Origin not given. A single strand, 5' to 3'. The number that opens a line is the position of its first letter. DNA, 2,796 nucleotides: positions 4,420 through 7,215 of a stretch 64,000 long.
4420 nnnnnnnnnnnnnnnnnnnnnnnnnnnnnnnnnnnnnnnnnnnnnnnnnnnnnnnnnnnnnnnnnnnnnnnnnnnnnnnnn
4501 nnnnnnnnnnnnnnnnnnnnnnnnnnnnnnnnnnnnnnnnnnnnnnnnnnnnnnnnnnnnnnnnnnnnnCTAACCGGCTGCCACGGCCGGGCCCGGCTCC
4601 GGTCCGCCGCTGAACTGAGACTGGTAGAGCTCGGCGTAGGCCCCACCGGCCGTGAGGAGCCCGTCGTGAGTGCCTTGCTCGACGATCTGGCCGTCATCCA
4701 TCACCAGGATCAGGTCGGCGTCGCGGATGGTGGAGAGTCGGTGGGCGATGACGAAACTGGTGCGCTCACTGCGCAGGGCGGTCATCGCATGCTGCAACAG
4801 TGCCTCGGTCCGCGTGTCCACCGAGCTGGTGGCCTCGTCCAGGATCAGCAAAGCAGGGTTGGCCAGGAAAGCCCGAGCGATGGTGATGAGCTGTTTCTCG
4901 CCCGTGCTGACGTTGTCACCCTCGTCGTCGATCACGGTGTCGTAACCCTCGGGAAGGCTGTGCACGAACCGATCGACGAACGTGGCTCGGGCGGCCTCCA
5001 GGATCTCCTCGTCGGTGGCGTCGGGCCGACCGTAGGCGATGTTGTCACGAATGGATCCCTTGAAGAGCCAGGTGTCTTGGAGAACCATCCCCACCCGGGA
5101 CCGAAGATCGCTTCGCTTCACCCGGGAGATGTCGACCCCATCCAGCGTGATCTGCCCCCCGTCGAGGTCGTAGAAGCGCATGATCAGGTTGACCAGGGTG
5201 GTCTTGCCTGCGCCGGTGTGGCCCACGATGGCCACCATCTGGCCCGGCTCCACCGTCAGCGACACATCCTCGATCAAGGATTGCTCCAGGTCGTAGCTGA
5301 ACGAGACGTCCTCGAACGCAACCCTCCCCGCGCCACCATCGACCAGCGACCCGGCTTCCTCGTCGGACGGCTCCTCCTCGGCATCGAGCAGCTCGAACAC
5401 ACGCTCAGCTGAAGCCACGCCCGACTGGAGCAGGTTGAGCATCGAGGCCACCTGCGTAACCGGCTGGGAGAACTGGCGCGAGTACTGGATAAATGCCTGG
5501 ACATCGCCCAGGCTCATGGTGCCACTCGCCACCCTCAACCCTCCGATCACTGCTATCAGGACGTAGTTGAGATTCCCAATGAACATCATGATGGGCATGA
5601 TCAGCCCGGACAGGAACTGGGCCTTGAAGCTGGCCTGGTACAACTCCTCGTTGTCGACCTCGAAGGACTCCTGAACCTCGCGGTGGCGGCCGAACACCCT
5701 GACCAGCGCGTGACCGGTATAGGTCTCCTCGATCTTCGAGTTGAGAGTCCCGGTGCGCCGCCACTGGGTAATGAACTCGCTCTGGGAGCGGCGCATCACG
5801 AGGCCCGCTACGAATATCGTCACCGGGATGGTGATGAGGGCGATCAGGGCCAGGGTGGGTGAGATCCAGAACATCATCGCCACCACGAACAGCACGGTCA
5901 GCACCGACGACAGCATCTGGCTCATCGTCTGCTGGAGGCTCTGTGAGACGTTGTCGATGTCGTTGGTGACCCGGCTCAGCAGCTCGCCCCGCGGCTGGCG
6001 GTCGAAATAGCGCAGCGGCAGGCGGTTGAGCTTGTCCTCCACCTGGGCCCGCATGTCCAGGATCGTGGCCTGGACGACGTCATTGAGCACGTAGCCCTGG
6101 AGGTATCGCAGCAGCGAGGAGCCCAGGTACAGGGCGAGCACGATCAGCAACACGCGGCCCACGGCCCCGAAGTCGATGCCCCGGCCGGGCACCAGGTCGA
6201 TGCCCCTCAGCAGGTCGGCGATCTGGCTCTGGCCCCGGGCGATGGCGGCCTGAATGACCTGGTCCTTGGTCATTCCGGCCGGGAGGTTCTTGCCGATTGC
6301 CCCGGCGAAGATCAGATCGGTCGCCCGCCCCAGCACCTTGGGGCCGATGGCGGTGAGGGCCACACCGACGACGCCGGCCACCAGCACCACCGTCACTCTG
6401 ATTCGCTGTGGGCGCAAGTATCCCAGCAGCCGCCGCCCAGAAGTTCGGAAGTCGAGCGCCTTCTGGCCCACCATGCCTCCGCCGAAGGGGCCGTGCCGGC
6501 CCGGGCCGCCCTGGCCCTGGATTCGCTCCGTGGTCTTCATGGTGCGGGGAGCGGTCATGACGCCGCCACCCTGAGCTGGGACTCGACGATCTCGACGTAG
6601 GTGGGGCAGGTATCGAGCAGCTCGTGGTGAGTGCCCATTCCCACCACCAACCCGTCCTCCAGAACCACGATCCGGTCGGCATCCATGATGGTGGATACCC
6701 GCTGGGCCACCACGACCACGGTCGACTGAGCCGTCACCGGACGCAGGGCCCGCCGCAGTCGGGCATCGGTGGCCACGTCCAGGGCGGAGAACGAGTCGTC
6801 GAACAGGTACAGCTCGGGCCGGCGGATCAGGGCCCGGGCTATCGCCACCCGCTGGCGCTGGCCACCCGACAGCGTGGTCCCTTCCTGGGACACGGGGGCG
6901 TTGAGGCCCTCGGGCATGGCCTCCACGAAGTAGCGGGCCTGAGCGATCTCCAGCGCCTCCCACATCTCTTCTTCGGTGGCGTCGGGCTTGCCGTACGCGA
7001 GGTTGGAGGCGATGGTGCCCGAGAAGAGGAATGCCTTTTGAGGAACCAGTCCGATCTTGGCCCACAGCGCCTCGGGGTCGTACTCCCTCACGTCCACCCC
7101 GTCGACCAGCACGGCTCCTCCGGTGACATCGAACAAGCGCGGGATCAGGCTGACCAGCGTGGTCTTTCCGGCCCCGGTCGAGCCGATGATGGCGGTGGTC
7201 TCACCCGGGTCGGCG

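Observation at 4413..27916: Second intergenic repeat family at convergent gene ends (fadB/ABC gap x2, glucosidase/lon gap x1)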

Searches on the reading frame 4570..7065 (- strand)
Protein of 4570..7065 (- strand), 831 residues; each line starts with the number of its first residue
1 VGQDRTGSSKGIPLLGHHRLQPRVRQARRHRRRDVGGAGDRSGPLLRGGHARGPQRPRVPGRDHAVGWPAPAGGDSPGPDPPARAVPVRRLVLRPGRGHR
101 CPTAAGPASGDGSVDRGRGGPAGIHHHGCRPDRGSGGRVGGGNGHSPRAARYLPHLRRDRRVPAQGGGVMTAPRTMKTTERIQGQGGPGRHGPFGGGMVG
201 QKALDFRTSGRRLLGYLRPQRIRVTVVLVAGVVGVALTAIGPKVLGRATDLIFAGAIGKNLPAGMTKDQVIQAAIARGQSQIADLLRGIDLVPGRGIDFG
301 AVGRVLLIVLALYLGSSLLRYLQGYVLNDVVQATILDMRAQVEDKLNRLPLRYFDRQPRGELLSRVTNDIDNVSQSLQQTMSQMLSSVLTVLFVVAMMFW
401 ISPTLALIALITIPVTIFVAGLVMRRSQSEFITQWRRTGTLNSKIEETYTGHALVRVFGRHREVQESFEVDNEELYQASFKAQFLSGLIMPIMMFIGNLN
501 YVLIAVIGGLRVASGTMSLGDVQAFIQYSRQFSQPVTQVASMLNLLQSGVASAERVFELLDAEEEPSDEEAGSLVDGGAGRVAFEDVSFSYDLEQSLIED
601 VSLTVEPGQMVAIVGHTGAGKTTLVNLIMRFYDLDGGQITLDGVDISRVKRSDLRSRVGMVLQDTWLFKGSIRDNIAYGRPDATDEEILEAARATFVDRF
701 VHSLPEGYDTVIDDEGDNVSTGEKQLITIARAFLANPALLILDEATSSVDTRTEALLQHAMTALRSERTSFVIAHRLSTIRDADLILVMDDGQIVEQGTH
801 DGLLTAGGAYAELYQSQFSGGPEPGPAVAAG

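Call 49: search_protein_families(library=pfam, proteins=[window:4570-7065:-])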
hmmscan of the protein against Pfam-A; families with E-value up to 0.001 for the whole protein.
window:4570-7065:- (831 aa): 4 families
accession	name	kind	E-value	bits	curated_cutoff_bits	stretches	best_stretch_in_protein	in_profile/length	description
PF00664.28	ABC_membrane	-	2.9e-56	191.6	28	1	226-536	3-274/274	ABC transporter transmembrane region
PF00005.33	ABC_tran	-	4.9e-32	111.8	25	1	599-747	2-137/137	ABC transporter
PF13191.12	AAA_16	-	0.00019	22.4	32.6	1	607-767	24-162/167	AAA ATPase domain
PF02463.25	SMC_N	-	0.00057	19.8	40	0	718-787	136-209/220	RecF/RecN/SMC N terminal domain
